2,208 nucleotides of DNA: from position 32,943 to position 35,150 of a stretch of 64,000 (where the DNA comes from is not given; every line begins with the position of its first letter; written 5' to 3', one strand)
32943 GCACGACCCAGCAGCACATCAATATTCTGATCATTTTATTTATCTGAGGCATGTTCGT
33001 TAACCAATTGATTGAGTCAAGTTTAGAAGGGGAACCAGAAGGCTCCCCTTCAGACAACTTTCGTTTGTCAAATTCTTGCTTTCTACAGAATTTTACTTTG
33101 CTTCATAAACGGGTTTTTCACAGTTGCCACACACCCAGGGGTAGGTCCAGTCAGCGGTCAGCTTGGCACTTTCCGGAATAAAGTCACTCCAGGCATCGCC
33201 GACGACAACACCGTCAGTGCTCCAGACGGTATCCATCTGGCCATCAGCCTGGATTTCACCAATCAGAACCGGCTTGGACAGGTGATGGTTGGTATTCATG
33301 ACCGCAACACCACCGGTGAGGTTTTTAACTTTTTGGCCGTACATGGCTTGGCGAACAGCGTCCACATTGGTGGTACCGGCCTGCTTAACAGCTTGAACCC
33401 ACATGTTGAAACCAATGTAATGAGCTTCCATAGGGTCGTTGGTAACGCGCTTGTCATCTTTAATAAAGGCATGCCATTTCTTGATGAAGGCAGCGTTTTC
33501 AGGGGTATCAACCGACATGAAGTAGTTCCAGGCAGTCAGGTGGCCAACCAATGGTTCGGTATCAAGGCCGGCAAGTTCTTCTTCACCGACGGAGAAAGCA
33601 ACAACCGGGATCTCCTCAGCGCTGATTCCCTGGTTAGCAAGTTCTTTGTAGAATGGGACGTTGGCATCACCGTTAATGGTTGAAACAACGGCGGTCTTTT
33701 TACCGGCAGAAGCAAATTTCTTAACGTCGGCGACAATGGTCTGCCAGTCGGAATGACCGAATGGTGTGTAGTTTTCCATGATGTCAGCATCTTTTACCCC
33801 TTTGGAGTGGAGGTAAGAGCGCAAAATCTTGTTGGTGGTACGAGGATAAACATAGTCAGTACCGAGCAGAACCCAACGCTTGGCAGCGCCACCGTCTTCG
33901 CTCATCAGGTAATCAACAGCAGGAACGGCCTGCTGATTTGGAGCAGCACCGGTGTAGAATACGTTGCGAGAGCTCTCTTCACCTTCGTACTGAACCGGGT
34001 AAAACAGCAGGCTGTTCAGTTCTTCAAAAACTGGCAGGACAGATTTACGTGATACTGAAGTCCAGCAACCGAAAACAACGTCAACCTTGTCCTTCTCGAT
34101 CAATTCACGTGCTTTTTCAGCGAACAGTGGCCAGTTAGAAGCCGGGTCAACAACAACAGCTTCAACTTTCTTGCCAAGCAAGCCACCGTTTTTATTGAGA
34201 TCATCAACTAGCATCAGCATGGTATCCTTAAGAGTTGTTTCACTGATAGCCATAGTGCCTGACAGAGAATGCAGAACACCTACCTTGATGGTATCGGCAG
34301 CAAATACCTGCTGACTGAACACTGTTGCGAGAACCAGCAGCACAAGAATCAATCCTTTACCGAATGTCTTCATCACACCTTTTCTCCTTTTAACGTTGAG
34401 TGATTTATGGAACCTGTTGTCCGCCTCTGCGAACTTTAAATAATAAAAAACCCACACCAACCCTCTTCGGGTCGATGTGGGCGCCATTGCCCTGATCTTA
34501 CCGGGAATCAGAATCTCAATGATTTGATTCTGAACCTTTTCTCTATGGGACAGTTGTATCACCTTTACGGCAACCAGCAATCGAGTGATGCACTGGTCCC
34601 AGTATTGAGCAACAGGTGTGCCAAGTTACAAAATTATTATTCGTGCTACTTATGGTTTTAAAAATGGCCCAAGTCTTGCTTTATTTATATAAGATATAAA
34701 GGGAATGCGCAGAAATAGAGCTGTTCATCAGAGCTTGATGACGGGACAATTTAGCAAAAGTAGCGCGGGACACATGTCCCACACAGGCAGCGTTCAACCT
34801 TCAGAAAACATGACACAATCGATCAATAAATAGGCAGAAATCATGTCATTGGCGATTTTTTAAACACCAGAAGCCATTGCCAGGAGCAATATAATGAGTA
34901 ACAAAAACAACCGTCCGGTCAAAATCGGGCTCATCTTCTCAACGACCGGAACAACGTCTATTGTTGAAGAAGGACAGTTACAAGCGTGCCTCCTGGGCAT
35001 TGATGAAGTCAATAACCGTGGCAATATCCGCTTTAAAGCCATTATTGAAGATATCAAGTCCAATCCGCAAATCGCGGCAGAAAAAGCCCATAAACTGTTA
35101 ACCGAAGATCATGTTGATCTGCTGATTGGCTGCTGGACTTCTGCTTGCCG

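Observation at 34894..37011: Cytoplasmic AmiC/UrtA-like sensor fused to a degenerate sigma-54-EBP module, divergent from the urt-ure operon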

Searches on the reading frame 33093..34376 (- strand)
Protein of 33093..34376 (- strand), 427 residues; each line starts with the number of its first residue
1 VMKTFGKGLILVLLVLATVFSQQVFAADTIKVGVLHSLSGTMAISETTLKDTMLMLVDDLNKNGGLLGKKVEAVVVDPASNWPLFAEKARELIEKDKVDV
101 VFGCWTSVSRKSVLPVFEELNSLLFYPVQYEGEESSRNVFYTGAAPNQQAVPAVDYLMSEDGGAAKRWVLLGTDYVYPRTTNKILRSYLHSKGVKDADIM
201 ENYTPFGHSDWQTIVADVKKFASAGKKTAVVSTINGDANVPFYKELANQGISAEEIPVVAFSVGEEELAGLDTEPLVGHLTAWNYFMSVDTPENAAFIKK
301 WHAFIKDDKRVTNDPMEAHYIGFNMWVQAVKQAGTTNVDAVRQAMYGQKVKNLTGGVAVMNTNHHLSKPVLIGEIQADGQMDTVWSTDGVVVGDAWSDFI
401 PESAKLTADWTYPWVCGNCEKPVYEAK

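Call 3: search_protein_families(library=pfam, proteins=[window:33093-34376:-], max_evalue=0.1)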
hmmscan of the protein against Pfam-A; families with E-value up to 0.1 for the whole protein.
window:33093-34376:- (427 aa): 3 families
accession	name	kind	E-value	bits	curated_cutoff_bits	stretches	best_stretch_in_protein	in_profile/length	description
PF13433.12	Peripla_BP_5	-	8.4e-171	568.4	27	1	30-400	1-361/363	Periplasmic binding protein domain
PF13458.12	Peripla_BP_6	-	2.6e-75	254.7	31.7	1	29-380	1-343/343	Periplasmic binding protein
PF01094.35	ANF_receptor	-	0.0047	16.4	25.4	1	51-124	4-77/353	Receptor family ligand binding region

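Call 4: search_protein_families(library=ncbifam, proteins=[window:33093-34376:-], max_evalue=0.1)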
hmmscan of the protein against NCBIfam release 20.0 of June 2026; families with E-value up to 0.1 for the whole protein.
window:33093-34376:- (427 aa): 3 families
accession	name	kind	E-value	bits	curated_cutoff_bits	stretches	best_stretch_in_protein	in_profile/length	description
TIGR03407.1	urea_ABC_UrtA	exception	8.1e-178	590.8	492.75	1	30-397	1-361/361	urea ABC transporter substrate-binding protein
TIGR03669.1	urea_ABC_arch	equivalog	3.5e-45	154.6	494.8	1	30-384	1-345/375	urea ABC transporter substrate-binding protein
NF011933.0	PRK15404.1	subfamily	5.1e-10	39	477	1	12-220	10-215/370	high-affinity branched-chain amino acid ABC transporter substrate-binding protein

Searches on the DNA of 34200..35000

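Call 22: search_rna_families(source=window, start=34200, end=35000, threshold=evalue, max_evalue=10)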
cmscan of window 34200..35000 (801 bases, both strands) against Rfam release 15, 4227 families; matches with E-value up to 10: 2.
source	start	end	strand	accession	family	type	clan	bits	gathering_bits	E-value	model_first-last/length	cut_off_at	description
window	34537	34614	+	RF00464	mir-92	Gene; miRNA;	CL00137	17.7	47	0.19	1-80/80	no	mir-92 microRNA precursor family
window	34750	34861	+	RF04178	BTnc005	Gene; sRNA;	-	14.3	174.8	1.4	1-205/205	no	Bacteroides sRNA BTnc005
